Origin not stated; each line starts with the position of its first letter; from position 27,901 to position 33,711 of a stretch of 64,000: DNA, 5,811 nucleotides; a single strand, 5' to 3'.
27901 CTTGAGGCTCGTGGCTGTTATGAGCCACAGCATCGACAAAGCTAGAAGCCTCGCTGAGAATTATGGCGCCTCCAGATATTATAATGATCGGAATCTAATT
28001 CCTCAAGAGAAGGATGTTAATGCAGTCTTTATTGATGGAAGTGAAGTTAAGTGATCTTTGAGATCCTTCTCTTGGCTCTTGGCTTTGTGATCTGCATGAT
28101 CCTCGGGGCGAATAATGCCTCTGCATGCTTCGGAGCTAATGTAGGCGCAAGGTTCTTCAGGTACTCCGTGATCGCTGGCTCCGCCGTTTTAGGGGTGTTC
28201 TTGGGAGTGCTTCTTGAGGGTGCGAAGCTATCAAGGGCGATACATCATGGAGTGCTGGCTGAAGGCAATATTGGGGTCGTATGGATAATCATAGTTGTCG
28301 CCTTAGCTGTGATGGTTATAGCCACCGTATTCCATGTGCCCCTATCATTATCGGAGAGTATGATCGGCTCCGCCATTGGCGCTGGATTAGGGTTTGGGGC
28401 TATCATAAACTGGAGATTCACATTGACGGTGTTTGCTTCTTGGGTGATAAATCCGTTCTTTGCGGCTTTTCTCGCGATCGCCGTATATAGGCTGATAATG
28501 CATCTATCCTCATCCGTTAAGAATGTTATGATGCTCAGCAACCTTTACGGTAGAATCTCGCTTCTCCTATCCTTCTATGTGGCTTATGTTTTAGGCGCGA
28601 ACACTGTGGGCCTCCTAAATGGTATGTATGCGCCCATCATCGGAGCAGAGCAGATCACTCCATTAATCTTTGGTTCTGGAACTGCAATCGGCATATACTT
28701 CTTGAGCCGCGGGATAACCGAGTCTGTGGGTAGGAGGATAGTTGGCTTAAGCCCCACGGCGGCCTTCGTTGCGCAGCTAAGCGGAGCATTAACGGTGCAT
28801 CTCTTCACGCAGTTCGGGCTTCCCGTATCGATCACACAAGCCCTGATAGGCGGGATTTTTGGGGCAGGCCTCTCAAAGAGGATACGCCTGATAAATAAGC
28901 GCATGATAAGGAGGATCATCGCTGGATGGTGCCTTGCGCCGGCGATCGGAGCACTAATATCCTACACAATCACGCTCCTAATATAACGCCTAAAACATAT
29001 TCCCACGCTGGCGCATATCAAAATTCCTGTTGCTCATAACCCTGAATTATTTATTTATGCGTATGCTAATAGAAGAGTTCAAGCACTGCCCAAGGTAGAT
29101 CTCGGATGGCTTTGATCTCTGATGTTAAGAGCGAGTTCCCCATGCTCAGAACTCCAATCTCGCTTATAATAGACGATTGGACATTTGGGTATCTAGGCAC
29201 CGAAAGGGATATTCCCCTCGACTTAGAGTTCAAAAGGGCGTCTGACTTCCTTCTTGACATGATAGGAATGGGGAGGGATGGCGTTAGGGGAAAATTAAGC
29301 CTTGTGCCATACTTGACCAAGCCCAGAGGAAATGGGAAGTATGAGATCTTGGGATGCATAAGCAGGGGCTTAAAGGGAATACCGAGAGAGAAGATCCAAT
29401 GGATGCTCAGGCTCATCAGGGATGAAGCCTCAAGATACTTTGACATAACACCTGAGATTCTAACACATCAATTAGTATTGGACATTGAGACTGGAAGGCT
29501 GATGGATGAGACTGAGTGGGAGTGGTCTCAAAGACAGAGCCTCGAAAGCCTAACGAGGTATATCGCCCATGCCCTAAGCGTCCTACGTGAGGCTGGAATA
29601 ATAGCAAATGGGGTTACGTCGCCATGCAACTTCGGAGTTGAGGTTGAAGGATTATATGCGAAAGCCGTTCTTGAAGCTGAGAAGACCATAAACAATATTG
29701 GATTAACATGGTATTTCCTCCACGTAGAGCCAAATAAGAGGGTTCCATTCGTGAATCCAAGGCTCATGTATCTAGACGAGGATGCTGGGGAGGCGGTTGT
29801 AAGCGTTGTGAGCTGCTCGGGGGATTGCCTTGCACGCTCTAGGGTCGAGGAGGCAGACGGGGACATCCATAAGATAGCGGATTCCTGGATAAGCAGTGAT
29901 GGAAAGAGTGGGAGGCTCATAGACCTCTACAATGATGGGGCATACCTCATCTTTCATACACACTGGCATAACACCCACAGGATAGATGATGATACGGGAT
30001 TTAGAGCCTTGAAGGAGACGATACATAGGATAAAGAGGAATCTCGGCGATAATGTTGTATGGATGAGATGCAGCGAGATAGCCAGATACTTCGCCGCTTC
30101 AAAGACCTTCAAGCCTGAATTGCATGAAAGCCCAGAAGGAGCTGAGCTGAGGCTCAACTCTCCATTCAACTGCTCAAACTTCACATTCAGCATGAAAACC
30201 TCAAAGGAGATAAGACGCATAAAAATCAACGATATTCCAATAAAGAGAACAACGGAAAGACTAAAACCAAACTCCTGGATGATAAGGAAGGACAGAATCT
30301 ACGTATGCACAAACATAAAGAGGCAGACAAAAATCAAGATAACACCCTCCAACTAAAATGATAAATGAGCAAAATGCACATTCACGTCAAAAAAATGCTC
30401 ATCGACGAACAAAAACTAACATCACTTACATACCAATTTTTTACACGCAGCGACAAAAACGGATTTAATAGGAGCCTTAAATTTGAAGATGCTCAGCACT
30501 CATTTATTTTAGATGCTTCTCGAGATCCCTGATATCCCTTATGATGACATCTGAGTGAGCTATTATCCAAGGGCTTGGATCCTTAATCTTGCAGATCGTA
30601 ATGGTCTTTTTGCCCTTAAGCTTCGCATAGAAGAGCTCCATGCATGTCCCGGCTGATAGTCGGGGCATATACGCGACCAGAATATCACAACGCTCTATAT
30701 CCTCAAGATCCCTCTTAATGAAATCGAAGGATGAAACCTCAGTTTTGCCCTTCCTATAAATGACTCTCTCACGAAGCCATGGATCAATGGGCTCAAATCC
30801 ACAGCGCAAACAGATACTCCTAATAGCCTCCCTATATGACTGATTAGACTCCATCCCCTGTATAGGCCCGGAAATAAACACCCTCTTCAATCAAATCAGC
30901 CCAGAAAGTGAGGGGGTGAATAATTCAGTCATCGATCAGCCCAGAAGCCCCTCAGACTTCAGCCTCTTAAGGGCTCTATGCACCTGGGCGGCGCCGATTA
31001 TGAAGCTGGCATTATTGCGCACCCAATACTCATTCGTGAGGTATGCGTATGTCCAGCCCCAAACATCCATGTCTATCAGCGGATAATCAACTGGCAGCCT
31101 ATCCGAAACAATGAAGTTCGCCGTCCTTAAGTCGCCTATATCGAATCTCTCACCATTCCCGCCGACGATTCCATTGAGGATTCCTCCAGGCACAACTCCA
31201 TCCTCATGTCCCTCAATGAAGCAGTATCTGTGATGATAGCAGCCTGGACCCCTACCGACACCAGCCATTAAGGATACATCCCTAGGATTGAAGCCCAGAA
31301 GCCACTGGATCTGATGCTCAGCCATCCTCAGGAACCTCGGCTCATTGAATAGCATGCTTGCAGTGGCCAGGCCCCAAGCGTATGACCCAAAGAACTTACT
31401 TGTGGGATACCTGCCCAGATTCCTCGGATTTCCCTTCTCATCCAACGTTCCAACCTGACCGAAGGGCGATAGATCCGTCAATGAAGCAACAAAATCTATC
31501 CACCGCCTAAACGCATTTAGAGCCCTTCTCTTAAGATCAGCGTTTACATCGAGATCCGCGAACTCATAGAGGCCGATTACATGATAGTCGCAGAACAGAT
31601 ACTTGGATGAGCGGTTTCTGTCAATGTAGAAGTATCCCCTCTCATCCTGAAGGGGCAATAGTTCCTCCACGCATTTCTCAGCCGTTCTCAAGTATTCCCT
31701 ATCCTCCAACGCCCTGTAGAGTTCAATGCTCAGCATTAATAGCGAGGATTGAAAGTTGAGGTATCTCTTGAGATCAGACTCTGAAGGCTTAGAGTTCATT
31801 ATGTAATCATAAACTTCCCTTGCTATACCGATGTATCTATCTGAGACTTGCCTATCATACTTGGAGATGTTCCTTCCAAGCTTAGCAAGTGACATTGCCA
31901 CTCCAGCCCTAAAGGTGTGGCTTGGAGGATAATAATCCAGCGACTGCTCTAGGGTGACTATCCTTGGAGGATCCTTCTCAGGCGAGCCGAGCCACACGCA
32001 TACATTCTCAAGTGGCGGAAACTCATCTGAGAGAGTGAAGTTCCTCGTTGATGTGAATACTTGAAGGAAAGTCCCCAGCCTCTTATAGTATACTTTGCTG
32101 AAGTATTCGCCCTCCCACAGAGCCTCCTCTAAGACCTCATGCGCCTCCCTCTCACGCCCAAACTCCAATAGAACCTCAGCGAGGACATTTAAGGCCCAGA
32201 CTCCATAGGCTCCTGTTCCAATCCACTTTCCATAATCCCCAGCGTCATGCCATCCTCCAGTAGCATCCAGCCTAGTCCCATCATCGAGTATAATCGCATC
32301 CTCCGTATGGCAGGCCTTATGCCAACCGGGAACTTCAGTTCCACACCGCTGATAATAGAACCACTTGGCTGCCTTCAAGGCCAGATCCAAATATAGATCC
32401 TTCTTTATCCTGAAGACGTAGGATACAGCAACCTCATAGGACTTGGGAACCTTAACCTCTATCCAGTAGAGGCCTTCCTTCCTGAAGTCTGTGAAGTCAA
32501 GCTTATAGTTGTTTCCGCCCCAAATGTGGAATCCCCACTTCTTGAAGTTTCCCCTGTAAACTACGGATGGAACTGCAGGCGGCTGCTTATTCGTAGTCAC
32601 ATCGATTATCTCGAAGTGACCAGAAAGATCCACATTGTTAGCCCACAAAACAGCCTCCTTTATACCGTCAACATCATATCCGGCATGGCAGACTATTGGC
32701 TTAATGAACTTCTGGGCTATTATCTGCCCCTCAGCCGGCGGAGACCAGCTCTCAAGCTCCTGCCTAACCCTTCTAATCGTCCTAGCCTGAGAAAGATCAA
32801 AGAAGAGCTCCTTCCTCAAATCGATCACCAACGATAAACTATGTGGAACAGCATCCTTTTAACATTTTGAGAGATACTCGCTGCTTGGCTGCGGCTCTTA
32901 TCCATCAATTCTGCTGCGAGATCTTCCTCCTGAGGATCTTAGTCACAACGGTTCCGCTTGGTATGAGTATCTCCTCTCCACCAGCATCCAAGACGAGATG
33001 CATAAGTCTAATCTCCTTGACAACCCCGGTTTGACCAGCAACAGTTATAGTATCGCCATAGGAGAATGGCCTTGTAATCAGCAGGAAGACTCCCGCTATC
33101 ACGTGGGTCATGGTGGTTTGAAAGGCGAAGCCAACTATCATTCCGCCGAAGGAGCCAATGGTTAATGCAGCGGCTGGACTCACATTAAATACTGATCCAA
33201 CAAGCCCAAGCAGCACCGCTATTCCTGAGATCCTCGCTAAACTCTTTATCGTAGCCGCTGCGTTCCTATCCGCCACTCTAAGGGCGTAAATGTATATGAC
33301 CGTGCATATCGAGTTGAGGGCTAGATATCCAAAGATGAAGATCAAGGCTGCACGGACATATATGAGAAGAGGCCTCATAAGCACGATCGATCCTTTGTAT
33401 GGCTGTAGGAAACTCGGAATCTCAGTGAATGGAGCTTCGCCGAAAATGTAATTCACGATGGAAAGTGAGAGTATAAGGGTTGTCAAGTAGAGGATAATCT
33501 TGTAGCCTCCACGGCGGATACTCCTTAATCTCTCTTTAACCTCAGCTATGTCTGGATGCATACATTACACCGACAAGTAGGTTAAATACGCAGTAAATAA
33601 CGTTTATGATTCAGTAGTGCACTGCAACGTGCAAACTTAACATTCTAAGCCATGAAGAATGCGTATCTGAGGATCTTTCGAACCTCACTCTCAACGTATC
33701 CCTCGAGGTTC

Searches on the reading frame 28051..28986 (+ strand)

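Call 20: search_protein_families(library=pfam, proteins=[window:28051-28986:+], max_evalue=0.001)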
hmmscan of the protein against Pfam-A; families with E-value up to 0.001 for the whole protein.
window:28051-28986:+ (311 aa): 1 family
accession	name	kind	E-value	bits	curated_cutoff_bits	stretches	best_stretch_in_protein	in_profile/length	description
PF01384.25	PHO4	-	5.3e-41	141.2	33.7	1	19-304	2-350/350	Phosphate transporter family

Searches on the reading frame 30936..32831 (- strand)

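Call 72: search_protein_families(library=pfam, proteins=[window:30936-32831:-], max_evalue=0.00001)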
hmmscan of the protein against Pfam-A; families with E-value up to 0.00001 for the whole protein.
window:30936-32831:- (631 aa): 1 family
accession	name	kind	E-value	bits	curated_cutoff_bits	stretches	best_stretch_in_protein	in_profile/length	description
PF00759.25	Glyco_hydro_9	-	2.4e-38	133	27.7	1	147-555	1-414/444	Glycosyl hydrolase family 9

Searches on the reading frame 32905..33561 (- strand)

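Call 20: search_protein_families(library=pfam, proteins=[window:32905-33561:-], max_evalue=0.001)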
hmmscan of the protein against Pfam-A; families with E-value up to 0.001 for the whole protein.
window:32905-33561:- (218 aa): 1 family
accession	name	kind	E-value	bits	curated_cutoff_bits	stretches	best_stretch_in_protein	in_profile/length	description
PF00924.24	MS_channel_2nd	-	3e-09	37.3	20.2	1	152-208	4-61/68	Mechanosensitive ion channel, beta-domain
